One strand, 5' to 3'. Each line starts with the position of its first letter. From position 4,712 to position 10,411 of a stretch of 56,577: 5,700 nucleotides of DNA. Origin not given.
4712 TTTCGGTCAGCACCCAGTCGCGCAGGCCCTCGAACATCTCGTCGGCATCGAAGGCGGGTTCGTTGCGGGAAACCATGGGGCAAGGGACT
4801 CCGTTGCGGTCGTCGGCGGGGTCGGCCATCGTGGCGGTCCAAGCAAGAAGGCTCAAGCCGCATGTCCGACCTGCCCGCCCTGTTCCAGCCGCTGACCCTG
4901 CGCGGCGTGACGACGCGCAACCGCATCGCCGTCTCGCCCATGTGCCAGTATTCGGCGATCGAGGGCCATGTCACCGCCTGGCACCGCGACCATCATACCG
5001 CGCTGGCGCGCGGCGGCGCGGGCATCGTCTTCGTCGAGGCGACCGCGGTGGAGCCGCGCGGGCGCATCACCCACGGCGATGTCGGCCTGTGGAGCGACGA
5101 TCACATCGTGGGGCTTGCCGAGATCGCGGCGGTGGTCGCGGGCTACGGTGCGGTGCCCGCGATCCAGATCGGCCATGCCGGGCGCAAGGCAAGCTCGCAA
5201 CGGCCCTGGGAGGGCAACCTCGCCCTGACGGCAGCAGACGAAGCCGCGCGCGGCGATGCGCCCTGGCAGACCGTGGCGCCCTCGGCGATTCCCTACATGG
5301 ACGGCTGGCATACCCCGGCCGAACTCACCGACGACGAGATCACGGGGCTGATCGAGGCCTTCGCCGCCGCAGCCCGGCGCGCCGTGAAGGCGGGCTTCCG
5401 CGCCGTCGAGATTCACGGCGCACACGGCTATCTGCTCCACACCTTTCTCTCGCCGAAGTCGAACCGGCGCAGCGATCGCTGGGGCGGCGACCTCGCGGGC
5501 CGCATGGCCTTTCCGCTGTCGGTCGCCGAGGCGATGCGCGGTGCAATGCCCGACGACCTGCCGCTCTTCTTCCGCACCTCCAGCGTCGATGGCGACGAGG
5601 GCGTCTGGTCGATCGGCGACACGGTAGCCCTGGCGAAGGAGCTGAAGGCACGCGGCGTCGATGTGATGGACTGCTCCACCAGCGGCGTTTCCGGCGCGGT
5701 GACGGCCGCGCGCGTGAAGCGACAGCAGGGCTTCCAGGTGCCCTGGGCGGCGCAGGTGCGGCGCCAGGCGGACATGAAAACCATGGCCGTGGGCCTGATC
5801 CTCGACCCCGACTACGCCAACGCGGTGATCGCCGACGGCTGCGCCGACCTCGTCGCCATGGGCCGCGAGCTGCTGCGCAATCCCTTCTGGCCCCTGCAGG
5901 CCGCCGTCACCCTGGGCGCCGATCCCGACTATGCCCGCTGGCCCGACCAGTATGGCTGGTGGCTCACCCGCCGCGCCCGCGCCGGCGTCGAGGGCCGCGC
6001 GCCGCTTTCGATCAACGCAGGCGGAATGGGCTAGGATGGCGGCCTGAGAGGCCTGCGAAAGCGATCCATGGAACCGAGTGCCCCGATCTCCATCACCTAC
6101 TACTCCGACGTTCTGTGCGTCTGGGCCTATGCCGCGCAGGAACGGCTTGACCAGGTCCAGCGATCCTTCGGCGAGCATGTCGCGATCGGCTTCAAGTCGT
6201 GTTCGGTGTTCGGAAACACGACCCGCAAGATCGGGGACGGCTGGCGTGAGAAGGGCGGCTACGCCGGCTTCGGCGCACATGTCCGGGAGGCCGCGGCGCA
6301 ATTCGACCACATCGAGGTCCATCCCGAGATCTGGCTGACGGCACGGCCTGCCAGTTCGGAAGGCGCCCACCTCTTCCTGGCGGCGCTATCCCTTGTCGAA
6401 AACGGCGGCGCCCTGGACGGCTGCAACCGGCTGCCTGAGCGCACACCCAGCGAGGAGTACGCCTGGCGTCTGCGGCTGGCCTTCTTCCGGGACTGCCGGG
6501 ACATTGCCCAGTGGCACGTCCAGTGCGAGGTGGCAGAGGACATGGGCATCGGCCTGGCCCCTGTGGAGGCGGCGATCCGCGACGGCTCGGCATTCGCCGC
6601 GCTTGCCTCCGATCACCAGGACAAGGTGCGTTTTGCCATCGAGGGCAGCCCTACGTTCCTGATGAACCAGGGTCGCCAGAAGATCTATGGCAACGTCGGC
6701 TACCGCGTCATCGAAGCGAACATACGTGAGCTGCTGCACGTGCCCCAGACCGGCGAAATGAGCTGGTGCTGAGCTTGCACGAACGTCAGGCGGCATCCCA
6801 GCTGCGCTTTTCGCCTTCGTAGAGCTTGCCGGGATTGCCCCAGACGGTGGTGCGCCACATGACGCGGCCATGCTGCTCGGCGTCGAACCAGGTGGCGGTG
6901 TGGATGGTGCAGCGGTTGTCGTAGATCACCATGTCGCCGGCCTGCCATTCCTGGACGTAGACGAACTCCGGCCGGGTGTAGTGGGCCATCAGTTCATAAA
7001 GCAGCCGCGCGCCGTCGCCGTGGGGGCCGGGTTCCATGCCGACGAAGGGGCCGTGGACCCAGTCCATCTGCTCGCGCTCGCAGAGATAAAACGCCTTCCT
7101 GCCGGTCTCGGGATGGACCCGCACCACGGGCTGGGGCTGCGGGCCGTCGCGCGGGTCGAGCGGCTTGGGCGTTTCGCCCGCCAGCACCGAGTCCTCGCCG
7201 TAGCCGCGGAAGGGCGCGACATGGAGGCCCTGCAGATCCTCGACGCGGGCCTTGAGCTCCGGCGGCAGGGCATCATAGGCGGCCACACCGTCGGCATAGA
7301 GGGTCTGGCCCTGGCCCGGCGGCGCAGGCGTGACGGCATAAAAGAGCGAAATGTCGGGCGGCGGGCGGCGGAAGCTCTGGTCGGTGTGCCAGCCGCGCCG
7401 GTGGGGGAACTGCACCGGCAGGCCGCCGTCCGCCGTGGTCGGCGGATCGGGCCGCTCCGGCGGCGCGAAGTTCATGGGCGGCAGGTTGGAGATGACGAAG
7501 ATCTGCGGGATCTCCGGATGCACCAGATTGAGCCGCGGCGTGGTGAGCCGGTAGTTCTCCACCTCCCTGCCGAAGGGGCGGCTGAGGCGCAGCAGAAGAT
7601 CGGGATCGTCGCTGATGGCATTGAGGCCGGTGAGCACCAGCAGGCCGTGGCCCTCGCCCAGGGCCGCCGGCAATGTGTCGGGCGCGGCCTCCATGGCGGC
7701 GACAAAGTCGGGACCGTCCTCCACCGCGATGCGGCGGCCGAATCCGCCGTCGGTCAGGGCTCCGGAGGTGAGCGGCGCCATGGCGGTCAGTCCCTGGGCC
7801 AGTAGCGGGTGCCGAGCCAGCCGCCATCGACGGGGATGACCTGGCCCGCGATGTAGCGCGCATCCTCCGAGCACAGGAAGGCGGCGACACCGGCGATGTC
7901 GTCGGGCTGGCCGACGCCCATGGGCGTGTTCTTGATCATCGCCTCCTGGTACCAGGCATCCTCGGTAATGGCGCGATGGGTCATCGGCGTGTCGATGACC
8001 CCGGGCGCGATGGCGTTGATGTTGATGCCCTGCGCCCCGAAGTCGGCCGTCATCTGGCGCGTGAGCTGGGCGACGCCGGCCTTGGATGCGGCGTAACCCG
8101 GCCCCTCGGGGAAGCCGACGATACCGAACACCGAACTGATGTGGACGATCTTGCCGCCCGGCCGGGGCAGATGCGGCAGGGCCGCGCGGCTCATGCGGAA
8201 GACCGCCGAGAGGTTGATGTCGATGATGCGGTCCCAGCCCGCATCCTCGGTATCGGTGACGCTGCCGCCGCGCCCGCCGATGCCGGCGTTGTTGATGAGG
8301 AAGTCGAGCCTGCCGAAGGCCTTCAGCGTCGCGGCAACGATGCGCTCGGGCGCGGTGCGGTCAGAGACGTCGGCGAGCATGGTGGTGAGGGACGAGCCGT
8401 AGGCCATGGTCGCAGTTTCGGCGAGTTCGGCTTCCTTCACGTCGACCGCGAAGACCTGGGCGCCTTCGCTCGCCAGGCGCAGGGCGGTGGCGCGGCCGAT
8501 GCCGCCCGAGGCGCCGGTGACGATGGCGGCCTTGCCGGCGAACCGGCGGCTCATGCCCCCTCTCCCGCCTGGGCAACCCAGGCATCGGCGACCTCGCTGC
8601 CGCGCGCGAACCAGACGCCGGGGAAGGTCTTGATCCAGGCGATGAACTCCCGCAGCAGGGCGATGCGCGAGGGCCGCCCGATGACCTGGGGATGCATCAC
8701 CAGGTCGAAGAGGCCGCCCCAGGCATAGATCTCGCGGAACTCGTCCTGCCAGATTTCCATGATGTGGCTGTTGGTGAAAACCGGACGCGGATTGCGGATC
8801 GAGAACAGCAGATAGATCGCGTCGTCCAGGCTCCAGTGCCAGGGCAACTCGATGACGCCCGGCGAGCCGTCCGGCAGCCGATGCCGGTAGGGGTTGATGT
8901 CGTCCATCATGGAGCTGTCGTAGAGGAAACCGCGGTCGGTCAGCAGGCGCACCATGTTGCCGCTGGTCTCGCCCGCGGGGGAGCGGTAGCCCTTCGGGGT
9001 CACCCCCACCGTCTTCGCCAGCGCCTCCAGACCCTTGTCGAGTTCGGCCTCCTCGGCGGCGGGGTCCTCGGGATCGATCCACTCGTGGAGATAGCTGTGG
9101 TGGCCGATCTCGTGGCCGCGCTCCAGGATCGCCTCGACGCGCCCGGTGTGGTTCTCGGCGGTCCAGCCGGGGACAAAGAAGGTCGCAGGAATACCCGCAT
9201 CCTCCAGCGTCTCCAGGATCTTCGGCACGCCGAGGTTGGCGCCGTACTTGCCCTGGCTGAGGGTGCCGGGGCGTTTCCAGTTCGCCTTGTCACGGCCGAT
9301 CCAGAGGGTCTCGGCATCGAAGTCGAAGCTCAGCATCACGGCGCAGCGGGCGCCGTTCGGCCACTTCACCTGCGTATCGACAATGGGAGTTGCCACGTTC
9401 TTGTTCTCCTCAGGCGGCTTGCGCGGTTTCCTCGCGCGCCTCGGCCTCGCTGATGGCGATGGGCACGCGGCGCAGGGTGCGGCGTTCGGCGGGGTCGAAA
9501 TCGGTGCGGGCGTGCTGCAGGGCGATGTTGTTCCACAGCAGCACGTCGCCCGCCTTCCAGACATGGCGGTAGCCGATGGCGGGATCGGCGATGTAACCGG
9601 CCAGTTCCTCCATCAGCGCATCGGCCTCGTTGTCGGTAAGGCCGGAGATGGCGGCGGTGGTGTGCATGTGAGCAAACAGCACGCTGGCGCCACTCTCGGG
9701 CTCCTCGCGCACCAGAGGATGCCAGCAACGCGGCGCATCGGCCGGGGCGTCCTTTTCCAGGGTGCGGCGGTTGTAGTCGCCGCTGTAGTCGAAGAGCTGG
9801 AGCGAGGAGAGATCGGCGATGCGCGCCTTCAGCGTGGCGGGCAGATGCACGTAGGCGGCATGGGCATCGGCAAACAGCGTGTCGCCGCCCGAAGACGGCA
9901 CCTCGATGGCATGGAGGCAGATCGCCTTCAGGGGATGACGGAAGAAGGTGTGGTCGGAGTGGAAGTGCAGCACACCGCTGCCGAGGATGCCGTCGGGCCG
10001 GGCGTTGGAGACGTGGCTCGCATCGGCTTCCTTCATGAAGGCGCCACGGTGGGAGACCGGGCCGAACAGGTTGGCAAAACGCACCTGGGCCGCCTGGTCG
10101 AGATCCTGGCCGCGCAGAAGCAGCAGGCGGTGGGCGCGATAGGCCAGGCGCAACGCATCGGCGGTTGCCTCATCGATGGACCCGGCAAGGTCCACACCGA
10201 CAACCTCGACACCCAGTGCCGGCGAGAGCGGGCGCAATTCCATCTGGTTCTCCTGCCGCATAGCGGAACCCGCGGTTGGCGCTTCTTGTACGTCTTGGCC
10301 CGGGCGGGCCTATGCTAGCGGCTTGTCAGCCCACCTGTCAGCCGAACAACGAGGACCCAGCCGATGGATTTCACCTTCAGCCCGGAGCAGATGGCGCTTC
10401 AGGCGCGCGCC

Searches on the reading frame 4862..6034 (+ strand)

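Call 35: search_protein_families(library=pfam, proteins=[window:4862-6034:+], max_evalue=0.0001)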
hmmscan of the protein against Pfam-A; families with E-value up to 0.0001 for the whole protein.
window:4862-6034:+ (390 aa): 1 family
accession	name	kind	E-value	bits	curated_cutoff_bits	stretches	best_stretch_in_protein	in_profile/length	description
PF00724.26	Oxidored_FMN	-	2.4e-65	221.5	27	1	7-348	2-336/342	NADH:flavin oxidoreductase / NADH oxidase family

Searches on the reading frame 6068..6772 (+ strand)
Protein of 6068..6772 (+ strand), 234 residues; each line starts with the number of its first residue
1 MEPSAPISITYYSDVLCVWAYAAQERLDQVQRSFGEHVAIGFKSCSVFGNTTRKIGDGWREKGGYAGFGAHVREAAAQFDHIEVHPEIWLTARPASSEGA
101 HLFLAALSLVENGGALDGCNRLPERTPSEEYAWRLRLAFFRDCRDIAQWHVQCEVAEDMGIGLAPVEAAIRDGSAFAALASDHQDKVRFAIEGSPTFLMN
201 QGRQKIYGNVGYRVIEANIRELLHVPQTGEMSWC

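Call 35: search_protein_families(library=pfam, proteins=[window:6068-6772:+], max_evalue=0.0001)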
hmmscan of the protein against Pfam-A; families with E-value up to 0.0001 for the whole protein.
window:6068-6772:+ (234 aa): 1 family
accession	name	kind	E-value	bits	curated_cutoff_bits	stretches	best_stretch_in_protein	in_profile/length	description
PF01323.26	DSBA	-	5.8e-11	43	25.6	1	9-217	2-188/191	DSBA-like thioredoxin domain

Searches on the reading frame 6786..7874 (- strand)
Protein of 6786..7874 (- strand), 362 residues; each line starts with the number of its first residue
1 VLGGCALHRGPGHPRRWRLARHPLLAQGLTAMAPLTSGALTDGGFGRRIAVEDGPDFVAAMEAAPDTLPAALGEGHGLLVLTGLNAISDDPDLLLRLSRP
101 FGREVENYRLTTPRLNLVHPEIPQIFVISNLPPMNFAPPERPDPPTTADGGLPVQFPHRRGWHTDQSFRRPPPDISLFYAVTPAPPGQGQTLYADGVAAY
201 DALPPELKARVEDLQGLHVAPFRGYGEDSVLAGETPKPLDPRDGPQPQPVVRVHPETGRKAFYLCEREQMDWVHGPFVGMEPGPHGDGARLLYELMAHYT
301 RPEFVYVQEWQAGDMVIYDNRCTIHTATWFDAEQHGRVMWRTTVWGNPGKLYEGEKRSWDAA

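Call 35: search_protein_families(library=pfam, proteins=[window:6786-7874:-], max_evalue=0.0001)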
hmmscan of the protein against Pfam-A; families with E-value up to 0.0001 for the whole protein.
window:6786-7874:- (362 aa): 1 family
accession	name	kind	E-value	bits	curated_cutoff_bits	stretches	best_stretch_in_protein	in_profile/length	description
PF02668.22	TauD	-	1.7e-49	169.5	27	1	53-343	15-267/267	Taurine catabolism dioxygenase TauD, TfdA family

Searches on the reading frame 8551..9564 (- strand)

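Call 35: search_protein_families(library=pfam, proteins=[window:8551-9564:-], max_evalue=0.0001)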
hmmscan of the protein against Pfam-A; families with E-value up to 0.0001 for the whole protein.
window:8551-9564:- (337 aa): 1 family
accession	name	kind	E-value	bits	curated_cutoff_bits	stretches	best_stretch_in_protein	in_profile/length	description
PF01522.26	Polysacc_deac_1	-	8.8e-20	71.4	23.1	1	111-213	19-121/124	Polysaccharide deacetylase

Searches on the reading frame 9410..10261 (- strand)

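Call 35: search_protein_families(library=pfam, proteins=[window:9410-10261:-], max_evalue=0.0001)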
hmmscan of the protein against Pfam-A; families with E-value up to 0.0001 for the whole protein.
window:9410-10261:- (283 aa): 1 family
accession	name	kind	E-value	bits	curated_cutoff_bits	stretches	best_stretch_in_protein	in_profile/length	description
PF02668.22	TauD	-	1.3e-54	186.4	27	1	9-266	2-266/267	Taurine catabolism dioxygenase TauD, TfdA family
